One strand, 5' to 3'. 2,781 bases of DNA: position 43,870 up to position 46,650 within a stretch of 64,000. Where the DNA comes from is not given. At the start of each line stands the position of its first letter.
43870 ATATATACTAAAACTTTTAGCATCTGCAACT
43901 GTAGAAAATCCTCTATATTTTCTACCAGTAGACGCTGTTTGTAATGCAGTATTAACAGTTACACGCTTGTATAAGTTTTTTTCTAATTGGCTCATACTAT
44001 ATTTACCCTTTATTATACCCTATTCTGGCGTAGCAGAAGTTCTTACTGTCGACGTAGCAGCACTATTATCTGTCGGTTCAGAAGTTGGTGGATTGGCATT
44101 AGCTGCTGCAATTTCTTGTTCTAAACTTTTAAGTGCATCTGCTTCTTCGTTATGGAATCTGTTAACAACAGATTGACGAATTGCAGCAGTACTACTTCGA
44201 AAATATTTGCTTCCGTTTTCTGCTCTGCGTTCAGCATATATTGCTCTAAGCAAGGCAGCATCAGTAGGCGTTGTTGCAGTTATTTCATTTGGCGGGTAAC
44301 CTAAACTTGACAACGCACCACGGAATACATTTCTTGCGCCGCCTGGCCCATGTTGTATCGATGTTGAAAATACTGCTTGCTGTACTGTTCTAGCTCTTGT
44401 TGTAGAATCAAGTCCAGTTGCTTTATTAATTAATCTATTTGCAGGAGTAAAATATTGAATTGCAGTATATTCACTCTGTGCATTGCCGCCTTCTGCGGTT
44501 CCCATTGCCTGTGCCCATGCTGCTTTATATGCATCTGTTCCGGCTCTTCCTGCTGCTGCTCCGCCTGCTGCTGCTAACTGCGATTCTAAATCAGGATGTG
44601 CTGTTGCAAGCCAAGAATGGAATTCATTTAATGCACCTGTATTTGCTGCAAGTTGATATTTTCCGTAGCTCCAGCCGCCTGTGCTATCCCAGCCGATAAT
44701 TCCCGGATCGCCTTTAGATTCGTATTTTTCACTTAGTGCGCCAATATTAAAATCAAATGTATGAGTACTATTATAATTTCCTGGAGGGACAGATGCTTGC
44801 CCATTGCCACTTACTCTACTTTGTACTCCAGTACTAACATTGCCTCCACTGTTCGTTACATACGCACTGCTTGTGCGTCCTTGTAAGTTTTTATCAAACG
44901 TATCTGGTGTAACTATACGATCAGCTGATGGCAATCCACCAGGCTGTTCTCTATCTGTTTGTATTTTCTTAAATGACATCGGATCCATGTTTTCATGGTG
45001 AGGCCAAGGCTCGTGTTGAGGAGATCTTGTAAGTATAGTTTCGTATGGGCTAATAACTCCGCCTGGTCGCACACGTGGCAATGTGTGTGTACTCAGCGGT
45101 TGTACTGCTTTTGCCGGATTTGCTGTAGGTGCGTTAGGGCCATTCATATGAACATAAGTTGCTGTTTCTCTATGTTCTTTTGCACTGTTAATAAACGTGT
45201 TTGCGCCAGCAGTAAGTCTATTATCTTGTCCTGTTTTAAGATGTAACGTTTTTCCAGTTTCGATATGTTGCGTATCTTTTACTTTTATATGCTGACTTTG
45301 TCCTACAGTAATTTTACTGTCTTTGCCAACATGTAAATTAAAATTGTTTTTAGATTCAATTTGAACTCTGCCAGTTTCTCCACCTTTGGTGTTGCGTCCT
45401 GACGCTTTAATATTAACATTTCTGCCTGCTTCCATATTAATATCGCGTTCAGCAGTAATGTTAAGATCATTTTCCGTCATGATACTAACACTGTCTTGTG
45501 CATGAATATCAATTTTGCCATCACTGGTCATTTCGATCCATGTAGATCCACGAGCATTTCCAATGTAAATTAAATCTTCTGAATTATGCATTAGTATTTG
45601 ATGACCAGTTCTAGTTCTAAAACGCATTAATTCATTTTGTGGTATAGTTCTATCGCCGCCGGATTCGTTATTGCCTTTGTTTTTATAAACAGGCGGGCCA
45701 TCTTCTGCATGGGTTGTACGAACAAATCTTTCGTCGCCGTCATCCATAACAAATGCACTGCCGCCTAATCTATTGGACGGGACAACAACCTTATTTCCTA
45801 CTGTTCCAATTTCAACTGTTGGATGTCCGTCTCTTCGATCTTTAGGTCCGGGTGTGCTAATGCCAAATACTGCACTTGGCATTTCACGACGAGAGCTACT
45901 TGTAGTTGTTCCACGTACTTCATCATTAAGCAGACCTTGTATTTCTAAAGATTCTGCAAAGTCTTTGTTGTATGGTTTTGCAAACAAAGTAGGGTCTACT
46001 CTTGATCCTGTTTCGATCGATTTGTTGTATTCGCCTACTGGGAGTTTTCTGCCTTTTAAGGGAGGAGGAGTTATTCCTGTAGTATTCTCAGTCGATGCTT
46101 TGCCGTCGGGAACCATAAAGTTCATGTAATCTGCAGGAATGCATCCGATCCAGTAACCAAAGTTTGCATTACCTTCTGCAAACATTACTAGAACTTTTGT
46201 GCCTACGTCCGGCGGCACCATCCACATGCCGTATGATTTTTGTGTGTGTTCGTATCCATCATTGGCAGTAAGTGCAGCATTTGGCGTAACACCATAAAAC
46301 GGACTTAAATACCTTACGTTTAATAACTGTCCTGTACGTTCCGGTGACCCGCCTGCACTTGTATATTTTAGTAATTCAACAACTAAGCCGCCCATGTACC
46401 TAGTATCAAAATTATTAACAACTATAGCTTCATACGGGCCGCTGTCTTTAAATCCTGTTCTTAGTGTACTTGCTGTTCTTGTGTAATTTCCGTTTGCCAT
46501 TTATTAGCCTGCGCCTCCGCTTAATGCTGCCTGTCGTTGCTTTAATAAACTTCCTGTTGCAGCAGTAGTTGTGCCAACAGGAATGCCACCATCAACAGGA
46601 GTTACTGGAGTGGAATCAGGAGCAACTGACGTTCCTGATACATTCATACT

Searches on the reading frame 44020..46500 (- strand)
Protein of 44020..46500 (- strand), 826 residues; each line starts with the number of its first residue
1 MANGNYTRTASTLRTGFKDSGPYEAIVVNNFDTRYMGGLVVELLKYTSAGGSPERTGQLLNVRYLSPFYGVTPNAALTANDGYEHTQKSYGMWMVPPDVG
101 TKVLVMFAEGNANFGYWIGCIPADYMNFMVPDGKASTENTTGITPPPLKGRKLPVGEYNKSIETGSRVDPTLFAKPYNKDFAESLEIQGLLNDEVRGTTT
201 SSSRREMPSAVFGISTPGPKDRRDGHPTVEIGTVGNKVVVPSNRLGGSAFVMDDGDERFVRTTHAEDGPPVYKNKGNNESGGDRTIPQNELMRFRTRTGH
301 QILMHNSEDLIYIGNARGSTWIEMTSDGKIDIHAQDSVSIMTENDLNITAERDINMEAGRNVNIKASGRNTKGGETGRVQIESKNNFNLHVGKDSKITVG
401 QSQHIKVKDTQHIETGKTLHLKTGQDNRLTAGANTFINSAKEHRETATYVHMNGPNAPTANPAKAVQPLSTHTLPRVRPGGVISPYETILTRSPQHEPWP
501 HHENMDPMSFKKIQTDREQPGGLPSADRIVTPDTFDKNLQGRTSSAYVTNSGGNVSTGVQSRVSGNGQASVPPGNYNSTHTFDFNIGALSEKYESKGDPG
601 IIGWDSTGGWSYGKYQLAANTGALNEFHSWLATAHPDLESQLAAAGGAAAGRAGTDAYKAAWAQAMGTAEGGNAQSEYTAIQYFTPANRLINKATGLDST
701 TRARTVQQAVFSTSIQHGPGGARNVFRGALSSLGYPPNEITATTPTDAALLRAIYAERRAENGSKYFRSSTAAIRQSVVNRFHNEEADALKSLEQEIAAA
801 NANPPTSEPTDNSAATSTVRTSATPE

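Call 94: search_protein_families(library=phrogs, proteins=[window:44020-46500:-], max_evalue=0.001)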
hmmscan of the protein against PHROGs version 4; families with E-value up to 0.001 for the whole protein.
window:44020-46500:- (826 aa): 4 families
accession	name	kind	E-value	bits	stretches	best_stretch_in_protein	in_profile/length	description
phrog_13211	-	tail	1.7e-50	172.9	1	15-433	14-390/887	baseplate hub subunit and tail lysozyme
phrog_26249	-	unknown function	4.8e-42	144.7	1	565-819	1446-1693/1925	-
phrog_34863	-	unknown function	2.2e-18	66.8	1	583-795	543-741/966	-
phrog_9992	-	tail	3.1e-06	27.9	0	377-437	126-186/228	baseplate assembly protein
